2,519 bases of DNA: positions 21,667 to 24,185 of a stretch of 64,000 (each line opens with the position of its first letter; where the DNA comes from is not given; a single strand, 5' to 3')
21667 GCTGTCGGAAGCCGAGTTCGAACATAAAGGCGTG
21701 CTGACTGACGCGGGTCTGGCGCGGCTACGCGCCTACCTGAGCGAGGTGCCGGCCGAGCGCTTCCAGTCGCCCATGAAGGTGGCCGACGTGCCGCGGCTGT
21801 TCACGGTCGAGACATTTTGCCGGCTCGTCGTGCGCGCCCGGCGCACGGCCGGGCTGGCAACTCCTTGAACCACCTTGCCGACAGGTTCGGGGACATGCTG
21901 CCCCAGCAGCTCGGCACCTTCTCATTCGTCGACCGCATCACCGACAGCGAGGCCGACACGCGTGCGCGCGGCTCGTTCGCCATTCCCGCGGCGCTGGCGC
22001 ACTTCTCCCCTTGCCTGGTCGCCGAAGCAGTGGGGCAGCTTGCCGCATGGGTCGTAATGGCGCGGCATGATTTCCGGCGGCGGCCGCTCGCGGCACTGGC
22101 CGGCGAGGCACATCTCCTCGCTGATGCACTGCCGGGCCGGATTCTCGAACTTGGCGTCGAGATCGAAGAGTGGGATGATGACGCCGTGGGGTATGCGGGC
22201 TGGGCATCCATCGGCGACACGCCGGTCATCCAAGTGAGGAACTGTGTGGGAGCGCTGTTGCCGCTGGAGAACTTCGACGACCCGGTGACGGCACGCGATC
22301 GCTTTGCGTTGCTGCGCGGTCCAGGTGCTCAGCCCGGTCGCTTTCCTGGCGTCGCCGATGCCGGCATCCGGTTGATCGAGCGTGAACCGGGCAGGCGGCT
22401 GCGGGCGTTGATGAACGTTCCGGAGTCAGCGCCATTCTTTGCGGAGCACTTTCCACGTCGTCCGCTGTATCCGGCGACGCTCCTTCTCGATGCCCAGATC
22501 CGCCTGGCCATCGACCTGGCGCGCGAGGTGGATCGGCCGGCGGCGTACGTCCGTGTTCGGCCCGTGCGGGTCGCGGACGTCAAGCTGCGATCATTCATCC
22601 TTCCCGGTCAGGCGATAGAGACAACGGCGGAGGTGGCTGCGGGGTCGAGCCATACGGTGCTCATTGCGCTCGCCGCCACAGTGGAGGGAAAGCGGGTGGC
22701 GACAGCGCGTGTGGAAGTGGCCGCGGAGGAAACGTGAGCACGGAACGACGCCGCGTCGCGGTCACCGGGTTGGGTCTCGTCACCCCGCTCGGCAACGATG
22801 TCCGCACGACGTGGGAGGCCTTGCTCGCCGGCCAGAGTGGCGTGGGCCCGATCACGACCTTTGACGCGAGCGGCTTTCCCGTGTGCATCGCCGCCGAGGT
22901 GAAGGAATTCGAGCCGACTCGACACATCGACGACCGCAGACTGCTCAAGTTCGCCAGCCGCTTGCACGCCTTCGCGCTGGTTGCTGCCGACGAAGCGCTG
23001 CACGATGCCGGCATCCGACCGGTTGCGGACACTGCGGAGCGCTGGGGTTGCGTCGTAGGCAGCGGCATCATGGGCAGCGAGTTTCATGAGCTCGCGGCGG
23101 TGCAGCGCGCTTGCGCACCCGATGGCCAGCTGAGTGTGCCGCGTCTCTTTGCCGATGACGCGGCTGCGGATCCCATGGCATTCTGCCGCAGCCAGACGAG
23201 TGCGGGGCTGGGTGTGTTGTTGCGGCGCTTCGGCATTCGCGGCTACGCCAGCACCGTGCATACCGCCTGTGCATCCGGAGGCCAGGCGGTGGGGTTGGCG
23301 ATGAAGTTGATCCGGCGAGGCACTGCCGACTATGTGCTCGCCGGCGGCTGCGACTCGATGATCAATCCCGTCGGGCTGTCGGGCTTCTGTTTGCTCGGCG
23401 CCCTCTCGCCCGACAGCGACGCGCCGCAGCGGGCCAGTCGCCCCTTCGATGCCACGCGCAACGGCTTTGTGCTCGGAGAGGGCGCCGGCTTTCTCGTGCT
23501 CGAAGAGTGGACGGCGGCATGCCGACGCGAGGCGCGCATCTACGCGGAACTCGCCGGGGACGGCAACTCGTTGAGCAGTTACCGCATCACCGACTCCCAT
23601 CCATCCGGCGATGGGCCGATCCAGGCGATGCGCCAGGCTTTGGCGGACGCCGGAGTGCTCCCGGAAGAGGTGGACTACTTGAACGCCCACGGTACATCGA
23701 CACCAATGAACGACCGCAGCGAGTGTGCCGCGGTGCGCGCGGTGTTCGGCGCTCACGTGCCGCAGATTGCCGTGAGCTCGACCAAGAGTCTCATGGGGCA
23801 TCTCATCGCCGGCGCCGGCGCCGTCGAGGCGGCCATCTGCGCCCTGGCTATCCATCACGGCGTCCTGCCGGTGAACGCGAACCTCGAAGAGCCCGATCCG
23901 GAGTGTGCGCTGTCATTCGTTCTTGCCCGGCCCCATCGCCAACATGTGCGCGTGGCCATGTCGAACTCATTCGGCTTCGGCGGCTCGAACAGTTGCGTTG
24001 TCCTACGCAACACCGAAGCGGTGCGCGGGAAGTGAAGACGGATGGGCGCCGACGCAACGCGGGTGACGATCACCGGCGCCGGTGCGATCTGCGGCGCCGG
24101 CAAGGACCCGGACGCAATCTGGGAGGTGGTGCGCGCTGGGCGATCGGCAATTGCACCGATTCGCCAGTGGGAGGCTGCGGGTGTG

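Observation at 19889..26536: Complete private FAS-II elongation module embedded in the lipid A / Kdo-core locus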

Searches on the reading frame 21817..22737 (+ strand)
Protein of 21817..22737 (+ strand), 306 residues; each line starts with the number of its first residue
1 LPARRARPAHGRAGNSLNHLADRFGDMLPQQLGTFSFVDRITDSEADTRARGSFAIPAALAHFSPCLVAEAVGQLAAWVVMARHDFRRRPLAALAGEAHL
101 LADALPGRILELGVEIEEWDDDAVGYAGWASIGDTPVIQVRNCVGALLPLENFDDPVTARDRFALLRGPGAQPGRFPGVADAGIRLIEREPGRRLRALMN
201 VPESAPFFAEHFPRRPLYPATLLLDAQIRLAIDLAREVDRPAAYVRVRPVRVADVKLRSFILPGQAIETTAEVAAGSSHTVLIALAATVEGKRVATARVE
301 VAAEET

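Call 3: search_protein_families(library=pfam, proteins=[window:21817-22737:+], max_evalue=0.01)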
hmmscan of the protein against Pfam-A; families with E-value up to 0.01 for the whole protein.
window:21817-22737:+ (306 aa): 1 family
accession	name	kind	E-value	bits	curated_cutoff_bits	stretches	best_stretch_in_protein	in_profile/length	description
PF07977.19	FabA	-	1.7e-10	41.1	23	1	194-297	26-137/138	FabA-like domain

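Call 4: search_protein_families(library=ncbifam, proteins=[window:21817-22737:+], max_evalue=0.01)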
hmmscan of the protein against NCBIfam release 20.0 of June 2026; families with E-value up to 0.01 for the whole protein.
window:21817-22737:+ (306 aa): 4 families
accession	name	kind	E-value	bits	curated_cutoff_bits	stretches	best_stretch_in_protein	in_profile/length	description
NF000582.1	PRK00006.1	equivalog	1.3e-14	54.4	113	1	185-302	20-136/137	3-hydroxyacyl-ACP dehydratase FabZ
TIGR01750.1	fabZ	equivalog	1.7e-14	53.9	155.15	1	185-301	21-139/141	3-hydroxyacyl-ACP dehydratase FabZ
NF058663.1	cispen_cyc_AmcE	equivalog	3.7e-10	40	140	1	185-301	24-140/153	cispentacin biosynthesis cyclizing decarboxylase AmcE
NF009667.0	PRK13188.1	equivalog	2.2e-06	26.6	465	1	192-299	347-455/464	bifunctional UDP-3-O-[3-hydroxymyristoyl] N-acetylglucosamine deacetylase/3-hydroxyacyl-ACP dehydratase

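Call 25: search_solved_structures(query=window:21895-22737:+, max_evalue=1, show_alignments=1)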
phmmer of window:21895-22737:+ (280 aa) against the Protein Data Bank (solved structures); distinct sequences matched with E-value up to 1: 23.
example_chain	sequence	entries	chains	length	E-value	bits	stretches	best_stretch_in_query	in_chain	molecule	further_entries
4h4g_A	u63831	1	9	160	4.9e-08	35.8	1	147-208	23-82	(3R)-hydroxymyristoyl-[acyl-carrier-protein] dehydratase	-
6n3p_A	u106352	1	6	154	5e-08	35.8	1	147-209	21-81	3-hydroxyacyl-[acyl-carrier-protein] dehydratase FabZ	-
1u1z_A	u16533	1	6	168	6.8e-08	35.3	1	159-274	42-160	(3R)-hydroxymyristoyl-[acyl carrier protein] dehydratase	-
5bux_A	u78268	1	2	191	2.4e-07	33.5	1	147-209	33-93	3-hydroxyacyl-[acyl-carrier-protein] dehydratase FabZ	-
5buw_A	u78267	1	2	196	2.6e-07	33.4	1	147-209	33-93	3-hydroxyacyl-[acyl-carrier-protein] dehydratase FabZ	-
6ihc_A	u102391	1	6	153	5.2e-05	25.9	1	148-275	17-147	3-hydroxyacyl-[acyl-carrier-protein] dehydratase FabZ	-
2glv_A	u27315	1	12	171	7.2e-05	25.4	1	148-275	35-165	(3R)-hydroxymyristoyl-acyl carrier protein dehydratase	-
3b7j_A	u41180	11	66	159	9e-05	25.1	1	148-275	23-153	(3R)-hydroxymyristoyl-acyl carrier protein dehydratase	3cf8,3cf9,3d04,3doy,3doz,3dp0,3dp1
7qv0_A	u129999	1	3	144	0.00011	24.8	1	159-269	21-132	Beta-hydroxyacyl-(Acyl-carrier-protein) dehydratase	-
2gll_A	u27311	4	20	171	0.00011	24.8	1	148-275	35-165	(3R)-hydroxymyristoyl-acyl carrier protein dehydratase | 3-hydroxyacyl-[acyl-carrier-protein] dehydratase FabZ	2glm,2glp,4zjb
2okh_A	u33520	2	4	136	0.00018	24.1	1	159-256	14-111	Beta-hydroxyacyl-ACP dehydratase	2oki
1zhg_A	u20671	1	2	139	0.00019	24.1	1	159-256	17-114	beta hydroxyacyl-acyl carrier protein dehydratase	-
1z6b_A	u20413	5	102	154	0.00022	23.8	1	159-256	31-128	fatty acid synthesis protein | Beta-hydroxyacyl-ACP dehydratase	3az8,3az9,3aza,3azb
8ayb_A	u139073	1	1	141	0.00024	23.7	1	159-268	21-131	Beta-hydroxyacyl-(Acyl-carrier-protein) dehydratase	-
8ayc_A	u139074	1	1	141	0.0012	21.5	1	159-265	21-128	Beta-hydroxyacyl-(Acyl-carrier-protein) dehydratase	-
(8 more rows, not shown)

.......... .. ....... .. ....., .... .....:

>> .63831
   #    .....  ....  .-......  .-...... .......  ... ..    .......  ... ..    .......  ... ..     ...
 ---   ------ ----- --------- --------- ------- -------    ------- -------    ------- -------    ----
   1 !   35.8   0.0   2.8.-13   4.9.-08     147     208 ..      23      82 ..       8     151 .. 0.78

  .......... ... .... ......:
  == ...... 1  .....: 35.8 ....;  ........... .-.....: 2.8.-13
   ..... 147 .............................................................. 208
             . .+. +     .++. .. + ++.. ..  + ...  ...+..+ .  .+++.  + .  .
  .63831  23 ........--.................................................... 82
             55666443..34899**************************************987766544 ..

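Call 45: search_protein_families(library=ncbifam, proteins=[window:21895-22737:+], max_evalue=0.01)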
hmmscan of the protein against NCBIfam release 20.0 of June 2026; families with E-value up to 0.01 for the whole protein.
window:21895-22737:+ (280 aa): 4 families
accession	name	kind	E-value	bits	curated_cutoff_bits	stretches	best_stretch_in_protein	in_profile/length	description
NF000582.1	PRK00006.1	equivalog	1.2e-14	54.4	113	1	159-276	20-136/137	3-hydroxyacyl-ACP dehydratase FabZ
TIGR01750.1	fabZ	equivalog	1.6e-14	53.9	155.15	1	159-275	21-139/141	3-hydroxyacyl-ACP dehydratase FabZ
NF058663.1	cispen_cyc_AmcE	equivalog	2.6e-10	40.5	140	1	159-275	24-140/153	cispentacin biosynthesis cyclizing decarboxylase AmcE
NF009667.0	PRK13188.1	equivalog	1.9e-06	26.8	465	1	166-273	347-455/464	bifunctional UDP-3-O-[3-hydroxymyristoyl] N-acetylglucosamine deacetylase/3-hydroxyacyl-ACP dehydratase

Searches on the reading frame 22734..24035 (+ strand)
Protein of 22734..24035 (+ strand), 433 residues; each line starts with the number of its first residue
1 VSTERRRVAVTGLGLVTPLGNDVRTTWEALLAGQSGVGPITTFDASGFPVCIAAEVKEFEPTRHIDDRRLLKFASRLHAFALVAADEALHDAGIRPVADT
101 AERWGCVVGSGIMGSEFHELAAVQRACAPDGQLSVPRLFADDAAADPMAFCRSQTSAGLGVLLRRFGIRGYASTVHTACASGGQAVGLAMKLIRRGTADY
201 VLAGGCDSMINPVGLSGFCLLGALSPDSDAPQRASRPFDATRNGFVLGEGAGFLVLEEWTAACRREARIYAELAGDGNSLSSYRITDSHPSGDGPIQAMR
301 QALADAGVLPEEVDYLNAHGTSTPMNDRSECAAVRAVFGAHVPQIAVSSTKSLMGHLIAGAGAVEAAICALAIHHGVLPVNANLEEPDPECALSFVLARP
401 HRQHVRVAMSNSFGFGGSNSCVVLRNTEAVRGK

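Call 3: search_protein_families(library=pfam, proteins=[window:22734-24035:+], max_evalue=0.01)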
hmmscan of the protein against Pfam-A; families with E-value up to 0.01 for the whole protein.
window:22734-24035:+ (433 aa): 4 families
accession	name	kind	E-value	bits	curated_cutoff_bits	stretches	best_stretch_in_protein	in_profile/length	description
PF00109.32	ketoacyl-synt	-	3.2e-45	155.1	20.8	1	6-259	2-249/252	Beta-ketoacyl synthase, N-terminal domain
PF02801.28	Ketoacyl-synt_C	-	4.1e-33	114.3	20.8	1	270-385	1-119/119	Beta-ketoacyl synthase, C-terminal domain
PF00108.29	Thiolase_N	-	1.4e-08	34.9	26.4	1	170-210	76-116/260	Thiolase, N-terminal domain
PF16197.11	KAsynt_C_assoc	-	0.007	17.2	33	0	410-428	29-47/111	Ketoacyl-synthetase C-terminal extension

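Call 4: search_protein_families(library=ncbifam, proteins=[window:22734-24035:+], max_evalue=0.01)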
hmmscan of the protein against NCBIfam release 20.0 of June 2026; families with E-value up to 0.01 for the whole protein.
window:22734-24035:+ (433 aa): 40 families (the best 25 are shown)
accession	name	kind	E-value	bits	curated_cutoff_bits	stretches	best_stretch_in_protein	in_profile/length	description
TIGR03150.1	fabF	equivalog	1e-135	452.6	493.75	1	6-425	1-407/407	beta-ketoacyl-ACP synthase II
NF005589.0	PRK07314.1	subfamily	6e-130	433.7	387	1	4-427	2-412/413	beta-ketoacyl-ACP synthase II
NF004970.0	PRK06333.1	subfamily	5.6e-112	374.7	525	1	4-426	2-421/424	beta-ketoacyl-ACP synthase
NF006274.0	PRK08439.1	equivalog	4.3e-106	355.1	621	1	6-425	2-404/406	beta-ketoacyl-ACP synthase II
NF005076.0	PRK06501.1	equivalog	3.7e-97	325.9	629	1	5-427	10-423/425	beta-ketoacyl-ACP synthase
NF006434.0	PRK08722.1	equivalog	1.4e-89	300.9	759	1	5-425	3-412/414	beta-ketoacyl-ACP synthase II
NF005935.0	PRK07967.1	equivalog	7.8e-82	275.3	630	1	6-428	2-405/406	beta-ketoacyl-ACP synthase I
NF005490.0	PRK07103.1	equivalog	1.6e-76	258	445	1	5-427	3-413/414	polyketide beta-ketoacyl:acyl carrier protein synthase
NF006618.0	PRK09185.1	subfamily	9.4e-76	255.4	407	1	7-426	4-392/394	beta-ketoacyl-ACP synthase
NF006587.0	PRK09116.1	equivalog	1.9e-71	241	470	1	6-426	2-406/408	beta-ketoacyl-ACP synthase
NF005916.1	PRK07910.1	equivalog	5.4e-68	229.8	560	1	7-424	13-415/418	KasA/KasB family beta-ketoacyl-ACP synthase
NF058662.1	cispenta_AmcF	equivalog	3.3e-66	223.8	325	2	165-425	115-368/369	cispentacin biosynthesis acyltransferase subunit AmcF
NF004618.0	PRK05952.1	equivalog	1.8e-64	218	455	1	7-426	3-382/384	beta-ketoacyl-ACP synthase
NF045894.1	PKS_plus_SDR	equivalog_domain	1.9e-36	125.2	1740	1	160-427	154-427/1515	type I polyketide synthase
NF040607.1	mycolic_Pks13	equivalog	1e-34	119.3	2100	1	143-428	235-527/1680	polyketide synthase Pks13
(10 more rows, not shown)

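Call 10: search_solved_structures(query=window:22734-24035:+, show_alignments=1, max_evalue=1e-20)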
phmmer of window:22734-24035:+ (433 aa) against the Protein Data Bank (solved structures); distinct sequences matched with E-value up to 1e-20: 117 (the best 60 are shown).
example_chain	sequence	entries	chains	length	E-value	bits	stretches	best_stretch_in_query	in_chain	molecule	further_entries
1j3n_A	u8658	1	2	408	7.1e-108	364.7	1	6-424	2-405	3-oxoacyl-(acyl-carrier protein) synthase II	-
4ls5_A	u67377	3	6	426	1.3e-98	334.2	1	4-426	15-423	3-oxoacyl-[acyl-carrier-protein] synthase 2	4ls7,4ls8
4ls6_A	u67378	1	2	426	4.3e-98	332.4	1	4-426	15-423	3-oxoacyl-[acyl-carrier-protein] synthase 2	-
3o04_A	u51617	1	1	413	4.3e-94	319.2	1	4-427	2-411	beta-keto-acyl carrier protein synthase II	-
5sxo_A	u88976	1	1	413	5.9e-94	318.8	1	4-427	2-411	3-oxoacyl-[acyl-carrier-protein] synthase 2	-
1e5m_A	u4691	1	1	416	4.2e-92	312.7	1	3-423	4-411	BETA KETOACYL ACYL CARRIER PROTEIN SYNTHASE II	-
4qav_A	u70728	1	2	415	1.1e-88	301.4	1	5-425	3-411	3-oxoacyl-[acyl-carrier-protein] synthase 2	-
2gqd_A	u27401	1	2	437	1.5e-88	301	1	4-429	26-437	3-oxoacyl-[acyl-carrier-protein] synthase 2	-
2gfw_A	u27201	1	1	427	8.6e-88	298.5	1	4-425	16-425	3-oxoacyl-[acyl-carrier-protein] synthase 2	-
6okg_A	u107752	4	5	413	1.1e-87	298.2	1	5-425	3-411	3-oxoacyl-[acyl-carrier-protein] synthase 2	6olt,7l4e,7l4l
1b3n_A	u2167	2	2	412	1.3e-87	297.9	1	5-425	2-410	PROTEIN (KETOACYL ACYL CARRIER PROTEIN SYNTHASE 2) | BETA-KETOACYL ACP SYNTHASE II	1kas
4r8e_A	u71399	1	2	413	5.1e-87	295.9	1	5-426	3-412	3-oxoacyl-[acyl-carrier-protein] synthase 2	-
2gfy_A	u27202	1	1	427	8.8e-87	295.2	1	4-425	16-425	3-oxoacyl-[acyl-carrier-protein] synthase 2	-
3hnz_A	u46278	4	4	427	1.3e-86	294.6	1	4-425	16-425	3-oxoacyl-[acyl-carrier-protein] synthase 2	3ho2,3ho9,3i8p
9lpl_A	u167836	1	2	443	1.6e-86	294.3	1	4-426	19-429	3-oxoacyl-[acyl-carrier-protein] synthase 2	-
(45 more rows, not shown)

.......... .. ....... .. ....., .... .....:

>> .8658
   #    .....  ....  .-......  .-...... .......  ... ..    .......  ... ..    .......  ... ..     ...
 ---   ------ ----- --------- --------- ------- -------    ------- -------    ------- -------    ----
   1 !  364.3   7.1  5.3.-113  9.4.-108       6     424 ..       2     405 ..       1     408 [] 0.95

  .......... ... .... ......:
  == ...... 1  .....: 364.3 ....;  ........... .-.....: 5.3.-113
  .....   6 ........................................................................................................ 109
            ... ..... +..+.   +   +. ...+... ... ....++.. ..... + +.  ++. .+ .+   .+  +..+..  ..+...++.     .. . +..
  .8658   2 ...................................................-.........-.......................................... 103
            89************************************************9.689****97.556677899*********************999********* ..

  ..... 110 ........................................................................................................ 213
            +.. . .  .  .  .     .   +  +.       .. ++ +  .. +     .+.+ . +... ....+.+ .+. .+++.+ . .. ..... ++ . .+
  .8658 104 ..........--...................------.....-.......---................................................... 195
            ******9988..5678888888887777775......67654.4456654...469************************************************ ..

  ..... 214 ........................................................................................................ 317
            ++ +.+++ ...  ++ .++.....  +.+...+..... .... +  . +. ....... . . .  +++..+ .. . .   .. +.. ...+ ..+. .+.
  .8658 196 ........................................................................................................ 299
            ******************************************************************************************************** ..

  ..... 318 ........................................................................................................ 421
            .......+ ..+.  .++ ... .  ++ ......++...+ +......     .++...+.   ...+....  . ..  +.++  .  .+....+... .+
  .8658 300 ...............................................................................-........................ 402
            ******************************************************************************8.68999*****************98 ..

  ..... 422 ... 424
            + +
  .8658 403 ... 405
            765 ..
